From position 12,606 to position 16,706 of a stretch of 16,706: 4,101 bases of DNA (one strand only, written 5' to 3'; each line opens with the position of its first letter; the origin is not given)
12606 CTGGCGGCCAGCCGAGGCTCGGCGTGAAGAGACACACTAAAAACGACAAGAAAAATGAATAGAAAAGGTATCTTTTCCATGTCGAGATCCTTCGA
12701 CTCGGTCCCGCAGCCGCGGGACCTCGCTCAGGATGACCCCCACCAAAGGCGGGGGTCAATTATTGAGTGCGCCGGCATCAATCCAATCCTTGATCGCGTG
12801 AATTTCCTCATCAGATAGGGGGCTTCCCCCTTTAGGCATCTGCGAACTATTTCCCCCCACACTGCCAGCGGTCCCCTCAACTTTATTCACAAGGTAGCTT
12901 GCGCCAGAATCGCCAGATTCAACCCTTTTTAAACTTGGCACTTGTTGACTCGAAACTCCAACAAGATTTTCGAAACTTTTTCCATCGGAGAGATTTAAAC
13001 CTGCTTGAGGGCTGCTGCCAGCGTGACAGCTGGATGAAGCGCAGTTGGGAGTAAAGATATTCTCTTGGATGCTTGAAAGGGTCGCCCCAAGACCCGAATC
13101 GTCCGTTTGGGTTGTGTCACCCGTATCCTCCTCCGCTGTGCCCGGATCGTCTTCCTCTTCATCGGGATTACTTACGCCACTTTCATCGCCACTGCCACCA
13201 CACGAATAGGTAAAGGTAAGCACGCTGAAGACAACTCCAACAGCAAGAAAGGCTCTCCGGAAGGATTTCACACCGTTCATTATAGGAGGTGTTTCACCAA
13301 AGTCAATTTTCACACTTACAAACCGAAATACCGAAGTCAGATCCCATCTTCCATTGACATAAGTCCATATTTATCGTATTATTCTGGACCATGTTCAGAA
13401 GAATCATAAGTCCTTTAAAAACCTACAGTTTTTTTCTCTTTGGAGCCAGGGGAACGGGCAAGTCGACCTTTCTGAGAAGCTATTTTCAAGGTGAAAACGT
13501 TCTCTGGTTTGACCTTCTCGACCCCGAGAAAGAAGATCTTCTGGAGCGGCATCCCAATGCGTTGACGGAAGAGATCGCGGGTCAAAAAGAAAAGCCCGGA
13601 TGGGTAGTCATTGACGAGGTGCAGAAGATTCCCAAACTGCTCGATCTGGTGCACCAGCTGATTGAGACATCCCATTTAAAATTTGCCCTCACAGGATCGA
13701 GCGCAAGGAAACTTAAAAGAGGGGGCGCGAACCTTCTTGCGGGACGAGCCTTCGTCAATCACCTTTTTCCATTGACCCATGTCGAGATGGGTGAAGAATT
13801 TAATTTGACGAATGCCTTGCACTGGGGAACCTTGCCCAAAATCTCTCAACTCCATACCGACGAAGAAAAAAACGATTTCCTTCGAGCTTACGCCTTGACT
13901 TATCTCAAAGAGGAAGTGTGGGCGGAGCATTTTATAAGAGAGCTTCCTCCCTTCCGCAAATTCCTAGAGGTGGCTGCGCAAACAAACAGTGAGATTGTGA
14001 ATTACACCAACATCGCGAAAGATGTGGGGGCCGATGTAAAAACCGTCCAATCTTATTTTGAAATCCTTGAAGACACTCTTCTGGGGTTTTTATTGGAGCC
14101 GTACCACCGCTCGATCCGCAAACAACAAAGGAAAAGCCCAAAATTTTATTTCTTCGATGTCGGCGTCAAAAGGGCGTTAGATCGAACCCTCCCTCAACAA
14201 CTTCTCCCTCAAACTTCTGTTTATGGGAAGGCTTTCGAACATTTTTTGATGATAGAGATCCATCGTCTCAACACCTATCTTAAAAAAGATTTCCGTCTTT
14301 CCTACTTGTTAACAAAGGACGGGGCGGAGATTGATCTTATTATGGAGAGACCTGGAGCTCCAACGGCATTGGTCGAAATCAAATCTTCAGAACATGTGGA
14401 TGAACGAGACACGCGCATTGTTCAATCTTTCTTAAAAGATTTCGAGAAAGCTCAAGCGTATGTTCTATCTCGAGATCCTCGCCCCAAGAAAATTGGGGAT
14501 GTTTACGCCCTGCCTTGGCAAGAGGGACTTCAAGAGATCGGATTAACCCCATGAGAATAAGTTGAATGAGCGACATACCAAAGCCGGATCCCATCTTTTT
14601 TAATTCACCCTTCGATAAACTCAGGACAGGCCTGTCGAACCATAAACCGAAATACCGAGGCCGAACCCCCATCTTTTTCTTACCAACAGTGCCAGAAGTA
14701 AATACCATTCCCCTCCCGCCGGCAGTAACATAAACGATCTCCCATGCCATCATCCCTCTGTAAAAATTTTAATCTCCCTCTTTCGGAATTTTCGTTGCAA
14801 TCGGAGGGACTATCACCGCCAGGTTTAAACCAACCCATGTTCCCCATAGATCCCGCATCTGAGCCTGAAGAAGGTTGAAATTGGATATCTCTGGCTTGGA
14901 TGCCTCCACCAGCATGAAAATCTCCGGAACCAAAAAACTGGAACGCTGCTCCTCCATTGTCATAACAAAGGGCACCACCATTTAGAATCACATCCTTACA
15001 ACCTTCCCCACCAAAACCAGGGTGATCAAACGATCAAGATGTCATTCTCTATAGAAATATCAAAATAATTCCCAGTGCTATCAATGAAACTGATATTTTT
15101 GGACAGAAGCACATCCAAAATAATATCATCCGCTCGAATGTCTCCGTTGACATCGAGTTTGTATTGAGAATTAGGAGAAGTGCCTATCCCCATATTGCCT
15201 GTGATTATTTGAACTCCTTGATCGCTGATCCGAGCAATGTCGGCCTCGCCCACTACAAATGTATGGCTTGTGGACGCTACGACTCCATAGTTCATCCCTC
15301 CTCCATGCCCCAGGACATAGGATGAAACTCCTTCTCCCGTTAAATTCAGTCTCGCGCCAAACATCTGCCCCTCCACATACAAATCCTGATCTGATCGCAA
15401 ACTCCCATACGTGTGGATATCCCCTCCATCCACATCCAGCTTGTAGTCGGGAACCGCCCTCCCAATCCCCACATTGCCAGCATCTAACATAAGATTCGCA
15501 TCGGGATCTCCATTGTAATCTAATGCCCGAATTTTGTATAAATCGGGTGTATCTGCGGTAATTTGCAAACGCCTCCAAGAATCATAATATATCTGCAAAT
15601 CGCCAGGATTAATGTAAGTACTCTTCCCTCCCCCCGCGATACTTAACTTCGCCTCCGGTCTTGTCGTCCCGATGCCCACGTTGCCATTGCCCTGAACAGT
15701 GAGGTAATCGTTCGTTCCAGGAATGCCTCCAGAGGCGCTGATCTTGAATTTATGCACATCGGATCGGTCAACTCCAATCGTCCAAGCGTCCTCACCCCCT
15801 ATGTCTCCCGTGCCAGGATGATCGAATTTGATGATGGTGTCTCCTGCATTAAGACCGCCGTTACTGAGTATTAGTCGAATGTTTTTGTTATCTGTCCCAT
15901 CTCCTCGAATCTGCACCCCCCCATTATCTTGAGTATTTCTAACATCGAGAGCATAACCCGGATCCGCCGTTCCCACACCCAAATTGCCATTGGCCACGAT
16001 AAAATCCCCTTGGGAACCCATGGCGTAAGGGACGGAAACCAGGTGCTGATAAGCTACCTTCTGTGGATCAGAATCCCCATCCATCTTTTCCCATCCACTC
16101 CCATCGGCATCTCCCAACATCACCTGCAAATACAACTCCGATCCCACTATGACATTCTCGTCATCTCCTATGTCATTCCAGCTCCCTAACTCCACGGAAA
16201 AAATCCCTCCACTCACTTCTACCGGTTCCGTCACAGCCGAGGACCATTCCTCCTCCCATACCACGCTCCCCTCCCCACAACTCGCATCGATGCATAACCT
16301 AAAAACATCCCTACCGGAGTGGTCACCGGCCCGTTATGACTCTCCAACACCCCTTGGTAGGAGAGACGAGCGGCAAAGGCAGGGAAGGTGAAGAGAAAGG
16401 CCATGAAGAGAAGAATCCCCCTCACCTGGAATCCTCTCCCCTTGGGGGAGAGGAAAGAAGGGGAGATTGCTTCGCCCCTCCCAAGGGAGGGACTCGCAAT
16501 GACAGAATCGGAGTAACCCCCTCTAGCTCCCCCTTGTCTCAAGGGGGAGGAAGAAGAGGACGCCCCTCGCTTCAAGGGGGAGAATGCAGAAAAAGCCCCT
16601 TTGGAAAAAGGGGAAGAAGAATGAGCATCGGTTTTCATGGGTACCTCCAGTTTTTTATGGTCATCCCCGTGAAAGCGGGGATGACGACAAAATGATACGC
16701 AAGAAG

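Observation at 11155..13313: Candidate extracellular-electron-transfer module: CX4CH lipoprotein, Cyc2-like porin-cytochrome and a 4-TM protein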

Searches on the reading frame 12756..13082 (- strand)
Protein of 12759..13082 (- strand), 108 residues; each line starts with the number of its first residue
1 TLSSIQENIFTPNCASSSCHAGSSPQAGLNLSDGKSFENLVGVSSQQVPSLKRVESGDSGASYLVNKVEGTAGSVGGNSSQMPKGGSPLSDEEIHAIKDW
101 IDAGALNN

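Call 82: search_solved_structures(query=A4, max_evalue=1, show_alignments=2)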
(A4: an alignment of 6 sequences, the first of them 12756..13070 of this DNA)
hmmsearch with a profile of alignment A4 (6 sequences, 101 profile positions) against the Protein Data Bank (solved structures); distinct sequences matched with E-value up to 1: 15.
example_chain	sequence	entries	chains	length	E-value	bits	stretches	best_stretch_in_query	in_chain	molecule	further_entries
5mab_A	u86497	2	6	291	6.4e-11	45.9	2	4-99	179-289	FoxE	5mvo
5c2v_A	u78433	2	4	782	0.0011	22.7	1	2-99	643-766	HYDRAZINE SYNTHASE ALPHA SUBUNIT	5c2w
4rlr_A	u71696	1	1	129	0.034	17.9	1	3-30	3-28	Cytochrome c, 1 heme-binding site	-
3dmi_A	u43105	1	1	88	0.056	17.2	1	11-98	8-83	cytochrome c6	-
4eid_A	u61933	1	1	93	0.086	16.6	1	12-101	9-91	Cytochrome c6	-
3dr0_A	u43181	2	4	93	0.092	16.5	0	67-101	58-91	Cytochrome c6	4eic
7y5e_GN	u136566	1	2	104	0.12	16.2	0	4-55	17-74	Cytochrome c6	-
7y7a_G7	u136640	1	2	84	0.33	14.7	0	10-55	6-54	Cytochrome c6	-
7o38_A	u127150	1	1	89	0.44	14.3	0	8-93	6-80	Cytochrome c-552 Ks_3357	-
3zox_A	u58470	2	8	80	0.49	14.2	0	55-94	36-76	CYTOCHROME C-552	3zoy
2zbo_A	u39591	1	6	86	0.55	14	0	10-32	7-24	Cytochrome c6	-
9se7_T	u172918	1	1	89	0.59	13.9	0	71-99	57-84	Cytochrome c6, chloroplastic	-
1cyi_A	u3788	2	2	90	0.61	13.9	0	71-99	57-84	CYTOCHROME C6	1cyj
1ls9_A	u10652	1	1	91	0.63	13.9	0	64-100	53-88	CYTOCHROME C6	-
1dvv_A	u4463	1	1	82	0.8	13.5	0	14-94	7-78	CYTOCHROME C551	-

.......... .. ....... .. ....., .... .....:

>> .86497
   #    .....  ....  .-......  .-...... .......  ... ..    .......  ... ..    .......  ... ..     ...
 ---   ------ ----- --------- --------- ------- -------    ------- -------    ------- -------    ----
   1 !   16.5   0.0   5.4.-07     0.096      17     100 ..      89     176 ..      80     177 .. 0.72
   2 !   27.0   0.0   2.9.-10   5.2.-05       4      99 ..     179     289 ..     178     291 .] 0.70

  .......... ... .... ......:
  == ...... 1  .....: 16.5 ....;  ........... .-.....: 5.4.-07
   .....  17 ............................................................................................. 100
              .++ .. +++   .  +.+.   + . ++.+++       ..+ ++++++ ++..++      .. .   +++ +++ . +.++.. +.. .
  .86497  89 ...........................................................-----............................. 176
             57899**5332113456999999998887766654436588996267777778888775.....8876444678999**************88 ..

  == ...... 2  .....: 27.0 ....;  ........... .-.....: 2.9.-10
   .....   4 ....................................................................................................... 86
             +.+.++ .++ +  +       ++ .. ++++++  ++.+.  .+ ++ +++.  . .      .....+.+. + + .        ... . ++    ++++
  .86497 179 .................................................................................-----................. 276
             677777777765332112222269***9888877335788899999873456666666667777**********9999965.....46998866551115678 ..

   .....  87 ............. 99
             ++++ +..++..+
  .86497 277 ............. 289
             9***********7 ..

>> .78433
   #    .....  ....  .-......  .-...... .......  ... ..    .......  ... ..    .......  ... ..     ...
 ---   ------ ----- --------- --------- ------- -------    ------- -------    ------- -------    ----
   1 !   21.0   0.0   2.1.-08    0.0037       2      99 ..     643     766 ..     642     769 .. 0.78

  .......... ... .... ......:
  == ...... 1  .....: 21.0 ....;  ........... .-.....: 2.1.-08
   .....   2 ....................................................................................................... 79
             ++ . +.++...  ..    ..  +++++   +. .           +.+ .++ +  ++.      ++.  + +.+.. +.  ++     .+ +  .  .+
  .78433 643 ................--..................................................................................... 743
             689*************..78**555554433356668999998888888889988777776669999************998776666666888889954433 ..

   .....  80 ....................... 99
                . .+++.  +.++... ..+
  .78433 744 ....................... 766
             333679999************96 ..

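Call 89: predict_structure(protein=window:12759-13082:-)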
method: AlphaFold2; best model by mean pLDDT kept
length: 108 residues; sequences in the alignment: 1
mean_pLDDT: 47.1   pTM: 0.22
mean pLDDT of the five models: 47.1, 41.4, 37.5, 36.3, 31.8
residues with pLDDT >= 90: 0; 70-90: 12; 50-70: 12; < 50: 84
segments of 3 or more residues with pLDDT < 50: 1-34, 36-51, 54-62, 66-85, 105-108
pLDDT, mean of each block of 10 residues (from residue 1): 37 39 37 46 46 46 45 37 59 74 54
secondary structure, 60 per line:
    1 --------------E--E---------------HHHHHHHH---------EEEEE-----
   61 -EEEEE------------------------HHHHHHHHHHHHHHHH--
elements in order: H34-41 E51-55 E62-66 H91-106

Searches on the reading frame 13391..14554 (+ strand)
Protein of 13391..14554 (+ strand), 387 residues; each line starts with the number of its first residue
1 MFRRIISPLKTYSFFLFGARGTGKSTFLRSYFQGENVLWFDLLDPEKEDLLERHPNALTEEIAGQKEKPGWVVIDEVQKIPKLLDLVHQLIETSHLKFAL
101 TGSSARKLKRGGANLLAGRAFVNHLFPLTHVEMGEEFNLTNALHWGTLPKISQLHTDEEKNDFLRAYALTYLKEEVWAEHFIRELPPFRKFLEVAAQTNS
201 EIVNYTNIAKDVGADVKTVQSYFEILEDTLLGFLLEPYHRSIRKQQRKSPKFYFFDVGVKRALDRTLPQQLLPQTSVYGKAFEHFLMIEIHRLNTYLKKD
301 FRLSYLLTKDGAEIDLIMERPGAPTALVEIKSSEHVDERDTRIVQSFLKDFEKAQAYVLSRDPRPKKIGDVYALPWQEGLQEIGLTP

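Call 3: search_protein_families(library=pfam, proteins=[window:13391-14554:+], max_evalue=0.1)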
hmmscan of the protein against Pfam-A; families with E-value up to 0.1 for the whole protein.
window:13391-14554:+ (387 aa): 9 families
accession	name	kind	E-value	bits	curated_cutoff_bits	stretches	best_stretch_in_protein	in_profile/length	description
PF13635.12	DUF4143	-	2.5e-34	118.8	28.1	1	181-333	9-160/160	Domain of unknown function (DUF4143)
PF13173.12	AAA_14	-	5.8e-23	81.8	27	1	14-133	5-128/129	AAA domain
PF13401.12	AAA_22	-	9.3e-05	23.2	27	0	14-34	8-28/130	AAA domain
PF13191.12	AAA_16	-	0.014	16.3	32.6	0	13-33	26-46/167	AAA ATPase domain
PF24389.1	ORC-CDC6-like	-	0.017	14.3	27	1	13-30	34-51/571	ORC-CDC6-like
PF13479.12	AAA_24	-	0.03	14.6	27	1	12-42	3-30/195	AAA domain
PF25199.1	nSTAND_NTPase5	-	0.033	14.5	34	1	13-100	43-130/145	Novel STAND NTPase 5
PF07728.20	AAA_5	-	0.038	14.4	22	0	52-98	54-97/139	AAA domain (dynein-related subfamily)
PF05673.19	DUF815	-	0.042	13.4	23.8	1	8-51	50-93/249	Protein of unknown function (DUF815)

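Call 4: search_protein_families(library=ncbifam, proteins=[window:13391-14554:+], max_evalue=0.1)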
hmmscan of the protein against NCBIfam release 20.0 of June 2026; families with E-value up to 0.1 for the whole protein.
window:13391-14554:+ (387 aa): 2 families
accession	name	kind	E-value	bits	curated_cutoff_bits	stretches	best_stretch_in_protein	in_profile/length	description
NF011272.0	PRK14679.1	equivalog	0.044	14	168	1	302-363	37-97/129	hypothetical protein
NF047389.1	ATPase_Sll1717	subfamily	0.063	12.4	75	0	10-52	28-70/454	P-loop ATPase, Sll1717 family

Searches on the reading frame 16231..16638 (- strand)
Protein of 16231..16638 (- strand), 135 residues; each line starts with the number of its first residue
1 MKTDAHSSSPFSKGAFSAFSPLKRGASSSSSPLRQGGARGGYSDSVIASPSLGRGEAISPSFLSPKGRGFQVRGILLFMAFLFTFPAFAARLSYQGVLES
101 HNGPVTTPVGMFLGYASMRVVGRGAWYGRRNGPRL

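Call 52: search_protein_families(library=pfam, proteins=[window:16231-16638:-], max_evalue=0.01)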
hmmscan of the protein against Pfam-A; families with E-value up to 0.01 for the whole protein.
window:16231-16638:- (135 aa): 1 family
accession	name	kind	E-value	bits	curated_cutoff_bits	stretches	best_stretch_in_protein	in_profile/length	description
PF04956.18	TrbC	-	0.006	17.2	27.9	1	74-130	15-73/98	TrbC/VIRB2 pilin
